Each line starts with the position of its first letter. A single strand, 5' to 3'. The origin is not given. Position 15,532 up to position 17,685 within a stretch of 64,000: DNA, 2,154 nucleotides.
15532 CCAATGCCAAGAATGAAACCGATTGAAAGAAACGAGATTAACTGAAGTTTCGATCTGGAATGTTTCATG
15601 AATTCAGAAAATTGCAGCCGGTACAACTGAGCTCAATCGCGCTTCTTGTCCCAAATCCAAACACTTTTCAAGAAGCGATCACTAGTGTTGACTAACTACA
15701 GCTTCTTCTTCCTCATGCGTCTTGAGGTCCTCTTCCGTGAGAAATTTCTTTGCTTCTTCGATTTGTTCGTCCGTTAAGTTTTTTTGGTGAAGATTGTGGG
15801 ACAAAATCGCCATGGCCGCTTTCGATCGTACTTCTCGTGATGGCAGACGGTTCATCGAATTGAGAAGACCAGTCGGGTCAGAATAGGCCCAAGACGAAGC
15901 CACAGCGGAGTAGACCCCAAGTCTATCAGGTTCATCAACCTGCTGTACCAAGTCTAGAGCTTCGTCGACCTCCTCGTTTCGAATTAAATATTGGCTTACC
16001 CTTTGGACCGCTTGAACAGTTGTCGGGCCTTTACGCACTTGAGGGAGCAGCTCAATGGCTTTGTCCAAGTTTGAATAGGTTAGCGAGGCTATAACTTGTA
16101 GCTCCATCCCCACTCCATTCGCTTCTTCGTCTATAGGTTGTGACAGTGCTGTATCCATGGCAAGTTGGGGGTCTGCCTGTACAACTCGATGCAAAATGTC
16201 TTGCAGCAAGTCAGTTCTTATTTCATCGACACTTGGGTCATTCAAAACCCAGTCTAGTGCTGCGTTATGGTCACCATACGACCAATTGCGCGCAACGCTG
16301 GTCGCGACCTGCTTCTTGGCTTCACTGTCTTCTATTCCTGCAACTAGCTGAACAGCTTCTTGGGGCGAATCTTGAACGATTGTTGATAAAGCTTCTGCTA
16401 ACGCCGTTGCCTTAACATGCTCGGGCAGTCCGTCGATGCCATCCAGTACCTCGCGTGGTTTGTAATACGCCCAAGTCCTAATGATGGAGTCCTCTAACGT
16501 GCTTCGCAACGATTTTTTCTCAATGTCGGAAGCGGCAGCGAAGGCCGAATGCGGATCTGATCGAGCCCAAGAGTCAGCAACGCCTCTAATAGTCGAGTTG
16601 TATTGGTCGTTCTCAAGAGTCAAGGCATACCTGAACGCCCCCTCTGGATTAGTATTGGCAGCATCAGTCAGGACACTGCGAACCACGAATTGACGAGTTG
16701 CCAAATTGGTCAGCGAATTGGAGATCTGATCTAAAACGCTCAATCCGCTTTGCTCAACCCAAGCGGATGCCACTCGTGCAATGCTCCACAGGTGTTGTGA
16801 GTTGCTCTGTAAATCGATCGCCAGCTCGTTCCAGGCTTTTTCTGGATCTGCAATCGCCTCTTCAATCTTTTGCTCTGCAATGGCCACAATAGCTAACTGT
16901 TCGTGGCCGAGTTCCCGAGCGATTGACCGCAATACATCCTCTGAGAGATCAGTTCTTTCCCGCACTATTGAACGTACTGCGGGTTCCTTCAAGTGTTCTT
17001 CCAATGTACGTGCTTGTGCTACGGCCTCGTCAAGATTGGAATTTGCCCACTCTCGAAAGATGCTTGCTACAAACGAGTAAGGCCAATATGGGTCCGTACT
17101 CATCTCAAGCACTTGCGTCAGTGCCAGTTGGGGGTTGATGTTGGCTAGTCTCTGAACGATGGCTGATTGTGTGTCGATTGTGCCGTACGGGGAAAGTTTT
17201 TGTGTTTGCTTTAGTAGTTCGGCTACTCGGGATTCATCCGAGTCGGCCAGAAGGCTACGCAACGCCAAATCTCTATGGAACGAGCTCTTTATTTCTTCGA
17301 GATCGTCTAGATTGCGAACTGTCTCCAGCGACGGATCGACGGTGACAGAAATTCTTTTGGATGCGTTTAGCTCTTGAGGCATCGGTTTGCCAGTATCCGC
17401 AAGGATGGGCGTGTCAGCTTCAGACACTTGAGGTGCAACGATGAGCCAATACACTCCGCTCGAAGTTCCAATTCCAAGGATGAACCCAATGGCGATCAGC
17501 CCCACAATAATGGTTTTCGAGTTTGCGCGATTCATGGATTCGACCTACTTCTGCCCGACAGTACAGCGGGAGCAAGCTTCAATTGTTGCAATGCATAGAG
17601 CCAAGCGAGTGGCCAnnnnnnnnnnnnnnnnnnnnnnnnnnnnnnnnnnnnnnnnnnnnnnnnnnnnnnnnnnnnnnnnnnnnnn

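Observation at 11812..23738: Six tandem, diverged paralogues encoding membrane-anchored helical-repeat proteins of unknown function (~12 kb on one strand)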

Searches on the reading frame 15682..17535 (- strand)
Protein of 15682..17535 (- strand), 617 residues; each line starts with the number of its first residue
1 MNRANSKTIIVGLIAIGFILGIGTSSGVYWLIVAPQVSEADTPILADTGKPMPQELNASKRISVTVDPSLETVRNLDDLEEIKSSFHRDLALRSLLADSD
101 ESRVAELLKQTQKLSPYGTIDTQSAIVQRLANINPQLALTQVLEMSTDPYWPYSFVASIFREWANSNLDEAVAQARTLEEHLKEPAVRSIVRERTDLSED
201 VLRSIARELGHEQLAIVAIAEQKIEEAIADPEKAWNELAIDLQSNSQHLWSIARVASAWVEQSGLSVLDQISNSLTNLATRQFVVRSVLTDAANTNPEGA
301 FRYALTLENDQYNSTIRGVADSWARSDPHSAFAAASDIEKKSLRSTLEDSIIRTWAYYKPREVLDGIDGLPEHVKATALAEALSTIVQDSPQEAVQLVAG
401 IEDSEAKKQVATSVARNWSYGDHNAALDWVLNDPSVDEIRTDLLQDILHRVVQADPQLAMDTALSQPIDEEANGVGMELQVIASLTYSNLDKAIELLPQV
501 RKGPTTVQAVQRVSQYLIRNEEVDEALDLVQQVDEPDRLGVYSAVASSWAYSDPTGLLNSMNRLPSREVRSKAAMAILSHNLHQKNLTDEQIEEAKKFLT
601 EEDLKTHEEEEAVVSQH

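Call 4: search_protein_families(library=pfam, proteins=[window:15682-17535:-], max_evalue=10)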
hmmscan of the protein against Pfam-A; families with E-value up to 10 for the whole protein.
window:15682-17535:- (617 aa): 7 families
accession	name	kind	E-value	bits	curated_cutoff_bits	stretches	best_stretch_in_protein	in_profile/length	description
PF20308.4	TPR-S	-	0.016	16.2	27.6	1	490-538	2-53/102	Tetratricopeptide Repeats-Sensor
PF06470.18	SMC_hinge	-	0.021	15.7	22.5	1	376-408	23-55/116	SMC proteins Flexible Hinge Domain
PF19754.4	DUF6241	-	0.08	13.6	27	0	506-553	8-54/90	Family of unknown function (DUF6241)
PF10907.13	DUF2749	-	0.22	12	25.5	1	9-43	6-38/72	Protein of unknown function (DUF2749)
PF09280.16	XPC-binding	-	0.27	11.4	26.4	0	442-459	22-39/57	XPC-binding domain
PF24537.1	zf-C2H2_fungi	-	0.62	10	27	1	595-610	19-34/35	Fungal C2H2 zinc finger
PF11829.13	DUF3349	-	7.9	7.8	28.3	0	195-230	32-67/94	Protein of unknown function (DUF3349)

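Call 5: search_protein_families(library=ncbifam, proteins=[window:15682-17535:-], max_evalue=10)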
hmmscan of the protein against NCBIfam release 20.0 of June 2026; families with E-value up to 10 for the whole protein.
window:15682-17535:- (617 aa): 1 family
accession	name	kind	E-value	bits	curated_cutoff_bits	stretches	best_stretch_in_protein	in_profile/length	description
NF041178.1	TQO_small_DoxA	equivalog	0.11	12.1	300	1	1-45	1-43/165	thiosulfate:quinone oxidoreductase small subunit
